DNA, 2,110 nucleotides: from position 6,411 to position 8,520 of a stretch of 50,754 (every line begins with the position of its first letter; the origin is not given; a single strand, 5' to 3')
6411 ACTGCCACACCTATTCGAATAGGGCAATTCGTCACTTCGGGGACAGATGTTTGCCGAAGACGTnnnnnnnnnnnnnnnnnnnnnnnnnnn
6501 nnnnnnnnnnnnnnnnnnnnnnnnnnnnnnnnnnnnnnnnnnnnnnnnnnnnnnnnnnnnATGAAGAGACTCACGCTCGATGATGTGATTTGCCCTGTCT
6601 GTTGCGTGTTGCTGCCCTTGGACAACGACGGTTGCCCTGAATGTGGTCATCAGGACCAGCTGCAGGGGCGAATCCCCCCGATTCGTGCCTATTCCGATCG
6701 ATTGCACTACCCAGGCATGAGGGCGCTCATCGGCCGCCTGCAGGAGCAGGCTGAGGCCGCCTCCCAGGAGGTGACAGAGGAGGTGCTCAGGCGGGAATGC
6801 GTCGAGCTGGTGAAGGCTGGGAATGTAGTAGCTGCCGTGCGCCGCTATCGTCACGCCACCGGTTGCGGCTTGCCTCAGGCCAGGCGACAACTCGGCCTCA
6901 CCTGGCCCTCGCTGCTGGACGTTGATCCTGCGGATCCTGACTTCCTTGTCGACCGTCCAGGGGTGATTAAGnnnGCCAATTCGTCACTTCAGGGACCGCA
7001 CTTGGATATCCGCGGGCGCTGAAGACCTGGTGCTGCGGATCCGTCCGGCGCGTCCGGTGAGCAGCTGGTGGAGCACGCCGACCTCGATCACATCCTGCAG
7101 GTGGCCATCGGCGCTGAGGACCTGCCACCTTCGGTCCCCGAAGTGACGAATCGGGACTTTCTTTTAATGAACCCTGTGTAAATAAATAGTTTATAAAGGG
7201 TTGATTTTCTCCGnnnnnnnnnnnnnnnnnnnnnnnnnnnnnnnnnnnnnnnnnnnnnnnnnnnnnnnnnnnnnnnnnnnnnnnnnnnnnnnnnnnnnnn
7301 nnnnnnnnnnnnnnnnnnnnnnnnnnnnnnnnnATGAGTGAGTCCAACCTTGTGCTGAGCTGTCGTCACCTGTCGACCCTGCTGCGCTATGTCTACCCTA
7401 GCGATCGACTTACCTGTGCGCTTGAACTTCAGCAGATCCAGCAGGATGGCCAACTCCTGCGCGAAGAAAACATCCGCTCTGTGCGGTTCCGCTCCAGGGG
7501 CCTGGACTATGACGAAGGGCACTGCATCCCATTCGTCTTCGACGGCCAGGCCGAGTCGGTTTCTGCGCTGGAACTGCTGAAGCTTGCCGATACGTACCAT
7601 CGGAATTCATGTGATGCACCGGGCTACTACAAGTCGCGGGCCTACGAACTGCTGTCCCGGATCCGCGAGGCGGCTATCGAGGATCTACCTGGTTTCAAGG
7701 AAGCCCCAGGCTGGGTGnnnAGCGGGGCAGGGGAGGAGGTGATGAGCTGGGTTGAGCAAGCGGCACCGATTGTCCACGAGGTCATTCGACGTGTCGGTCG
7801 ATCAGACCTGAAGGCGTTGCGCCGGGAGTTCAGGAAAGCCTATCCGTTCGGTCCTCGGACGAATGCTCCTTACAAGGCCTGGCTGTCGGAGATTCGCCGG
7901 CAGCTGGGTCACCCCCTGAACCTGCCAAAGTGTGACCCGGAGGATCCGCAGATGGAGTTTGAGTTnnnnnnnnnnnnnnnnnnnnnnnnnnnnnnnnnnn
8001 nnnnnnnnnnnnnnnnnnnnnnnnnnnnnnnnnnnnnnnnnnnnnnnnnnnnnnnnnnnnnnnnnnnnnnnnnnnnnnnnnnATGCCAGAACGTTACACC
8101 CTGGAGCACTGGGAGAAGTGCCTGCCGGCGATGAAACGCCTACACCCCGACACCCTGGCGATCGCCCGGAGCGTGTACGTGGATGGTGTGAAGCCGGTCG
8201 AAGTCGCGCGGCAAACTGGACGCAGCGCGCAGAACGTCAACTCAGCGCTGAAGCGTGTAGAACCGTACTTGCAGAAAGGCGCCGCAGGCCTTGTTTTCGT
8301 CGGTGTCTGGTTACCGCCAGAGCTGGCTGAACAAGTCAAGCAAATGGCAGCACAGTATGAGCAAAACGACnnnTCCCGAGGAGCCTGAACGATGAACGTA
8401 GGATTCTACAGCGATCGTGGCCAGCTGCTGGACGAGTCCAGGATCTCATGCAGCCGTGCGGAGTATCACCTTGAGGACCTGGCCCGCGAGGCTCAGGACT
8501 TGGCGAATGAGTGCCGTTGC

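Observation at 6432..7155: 22-bp repeat family brackets a zinc-ribbon / L7-L12-CTD-like gene and the solo 104-bp unit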

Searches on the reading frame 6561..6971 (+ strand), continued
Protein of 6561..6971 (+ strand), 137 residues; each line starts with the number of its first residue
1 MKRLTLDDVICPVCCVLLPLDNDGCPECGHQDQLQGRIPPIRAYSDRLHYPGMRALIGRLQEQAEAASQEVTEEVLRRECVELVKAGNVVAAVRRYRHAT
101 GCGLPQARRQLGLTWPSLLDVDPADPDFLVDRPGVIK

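Call 113: find_encoding_contigs(protein=P0070, flank=2500, max_places=5)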
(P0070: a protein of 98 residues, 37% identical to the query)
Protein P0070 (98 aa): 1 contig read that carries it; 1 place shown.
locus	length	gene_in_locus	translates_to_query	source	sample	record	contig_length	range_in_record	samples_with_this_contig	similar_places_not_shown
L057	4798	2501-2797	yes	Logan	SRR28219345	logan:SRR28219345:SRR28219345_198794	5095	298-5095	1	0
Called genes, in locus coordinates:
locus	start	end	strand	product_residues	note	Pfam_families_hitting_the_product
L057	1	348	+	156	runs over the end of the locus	-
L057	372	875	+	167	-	-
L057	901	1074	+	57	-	-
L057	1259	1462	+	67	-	-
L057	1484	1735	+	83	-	-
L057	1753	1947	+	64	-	-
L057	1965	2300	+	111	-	-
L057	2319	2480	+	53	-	-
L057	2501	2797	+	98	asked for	-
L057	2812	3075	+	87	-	-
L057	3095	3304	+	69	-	-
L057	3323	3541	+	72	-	-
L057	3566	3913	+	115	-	-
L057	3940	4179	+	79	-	-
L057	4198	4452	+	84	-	-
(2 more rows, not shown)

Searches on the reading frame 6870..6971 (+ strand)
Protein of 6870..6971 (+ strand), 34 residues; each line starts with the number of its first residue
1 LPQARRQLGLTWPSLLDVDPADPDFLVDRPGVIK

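Call 98: search_protein_families(library=ncbifam, proteins=[window:6870-6971:+], max_evalue=1)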
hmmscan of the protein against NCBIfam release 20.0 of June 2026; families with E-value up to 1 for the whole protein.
window:6870-6971:+ (34 aa): 0 families

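Call 101: search_solved_structures(query=window:6882-6971:+, max_evalue=10, show_alignments=3)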
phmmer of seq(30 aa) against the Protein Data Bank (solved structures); distinct sequences matched with E-value up to 10: 3.
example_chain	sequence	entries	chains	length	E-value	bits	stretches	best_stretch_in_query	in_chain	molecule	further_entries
7zpz_A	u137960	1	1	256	0.36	14.4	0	5-25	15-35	Pizza6-TSR-TSH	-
9dbd_A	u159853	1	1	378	1.8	12.3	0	7-26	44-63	Tet4 Variant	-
9dbf_A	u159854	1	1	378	2.2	12.1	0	7-26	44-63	Tet4 Variant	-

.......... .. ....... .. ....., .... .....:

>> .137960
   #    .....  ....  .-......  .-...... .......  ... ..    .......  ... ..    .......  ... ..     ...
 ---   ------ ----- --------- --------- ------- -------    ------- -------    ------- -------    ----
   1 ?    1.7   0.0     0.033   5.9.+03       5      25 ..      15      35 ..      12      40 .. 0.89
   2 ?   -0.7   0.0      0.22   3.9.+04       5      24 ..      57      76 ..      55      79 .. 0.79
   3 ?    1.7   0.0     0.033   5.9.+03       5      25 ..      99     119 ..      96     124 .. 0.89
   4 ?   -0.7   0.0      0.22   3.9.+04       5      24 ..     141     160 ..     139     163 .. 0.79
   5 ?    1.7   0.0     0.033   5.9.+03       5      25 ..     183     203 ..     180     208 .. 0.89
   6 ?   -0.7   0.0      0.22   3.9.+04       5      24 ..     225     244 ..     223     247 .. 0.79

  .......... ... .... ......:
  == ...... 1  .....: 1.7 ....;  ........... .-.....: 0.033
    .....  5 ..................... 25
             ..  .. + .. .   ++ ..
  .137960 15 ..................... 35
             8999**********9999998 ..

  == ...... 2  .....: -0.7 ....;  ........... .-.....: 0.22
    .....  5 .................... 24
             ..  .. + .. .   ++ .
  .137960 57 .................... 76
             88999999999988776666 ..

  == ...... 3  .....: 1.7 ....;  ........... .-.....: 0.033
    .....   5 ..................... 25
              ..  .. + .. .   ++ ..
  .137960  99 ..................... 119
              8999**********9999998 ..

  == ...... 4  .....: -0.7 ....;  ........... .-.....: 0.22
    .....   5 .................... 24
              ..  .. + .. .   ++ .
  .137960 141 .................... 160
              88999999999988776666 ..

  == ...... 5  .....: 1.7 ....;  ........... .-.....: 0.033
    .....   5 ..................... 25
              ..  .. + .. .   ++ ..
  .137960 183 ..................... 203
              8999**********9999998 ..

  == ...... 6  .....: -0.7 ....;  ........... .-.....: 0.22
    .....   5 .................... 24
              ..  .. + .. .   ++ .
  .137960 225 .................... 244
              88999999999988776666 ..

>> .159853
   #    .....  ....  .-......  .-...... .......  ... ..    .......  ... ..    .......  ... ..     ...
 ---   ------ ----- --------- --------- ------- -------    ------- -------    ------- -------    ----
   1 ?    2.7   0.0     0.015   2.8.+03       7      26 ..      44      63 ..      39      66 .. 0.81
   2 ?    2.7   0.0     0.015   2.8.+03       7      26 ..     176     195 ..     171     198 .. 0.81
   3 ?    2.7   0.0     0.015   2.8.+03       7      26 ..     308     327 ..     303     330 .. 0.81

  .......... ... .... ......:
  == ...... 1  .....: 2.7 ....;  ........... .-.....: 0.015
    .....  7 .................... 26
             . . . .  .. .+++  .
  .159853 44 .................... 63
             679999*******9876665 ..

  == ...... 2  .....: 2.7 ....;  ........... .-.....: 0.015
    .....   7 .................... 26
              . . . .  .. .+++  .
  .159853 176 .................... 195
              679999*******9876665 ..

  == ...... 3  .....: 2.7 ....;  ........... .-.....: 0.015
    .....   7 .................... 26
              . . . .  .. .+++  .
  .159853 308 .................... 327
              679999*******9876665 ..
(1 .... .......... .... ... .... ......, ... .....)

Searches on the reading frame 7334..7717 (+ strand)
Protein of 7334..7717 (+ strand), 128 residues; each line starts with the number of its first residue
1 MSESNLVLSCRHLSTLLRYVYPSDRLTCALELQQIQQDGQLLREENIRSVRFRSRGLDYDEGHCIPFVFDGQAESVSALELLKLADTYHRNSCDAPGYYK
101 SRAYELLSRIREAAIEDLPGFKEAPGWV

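Call 15: search_protein_families(library=pfam, proteins=[window:7334-7717:+], max_evalue=1)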
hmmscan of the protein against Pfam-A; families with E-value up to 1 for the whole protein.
window:7334-7717:+ (128 aa): 1 family
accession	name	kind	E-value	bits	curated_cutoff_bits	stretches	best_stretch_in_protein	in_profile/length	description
PF18161.7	ISP1_C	-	0.032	14.5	25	1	32-82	61-105/107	ISP1 C-terminal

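Call 98: search_protein_families(library=ncbifam, proteins=[window:7334-7717:+], max_evalue=1)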
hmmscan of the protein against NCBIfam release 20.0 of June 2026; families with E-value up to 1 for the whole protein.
window:7334-7717:+ (128 aa): 1 family
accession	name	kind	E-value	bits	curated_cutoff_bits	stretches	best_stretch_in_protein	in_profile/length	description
NF008258.1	PRK11028.1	equivalog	0.025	13.7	370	1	12-61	235-284/330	6-phosphogluconolactonase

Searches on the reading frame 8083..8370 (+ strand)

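Call 49: search_protein_families(library=pfam, proteins=[window:8083-8370:+], max_evalue=0.01)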
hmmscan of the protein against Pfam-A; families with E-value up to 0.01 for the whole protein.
window:8083-8370:+ (96 aa): 3 families
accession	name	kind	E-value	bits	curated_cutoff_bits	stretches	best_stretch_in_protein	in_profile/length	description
PF16509.11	KORA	-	3e-12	47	26.7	1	6-87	2-84/84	TrfB plasmid transcriptional repressor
PF20605.4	Antitox_RHH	-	0.0023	18.5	27.2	1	69-91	3-25/50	Antitoxin-like ribbon-helix-helix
PF08281.18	Sigma70_r4_2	-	0.0034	17.5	25.7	1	31-58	22-49/54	Sigma-70, region 4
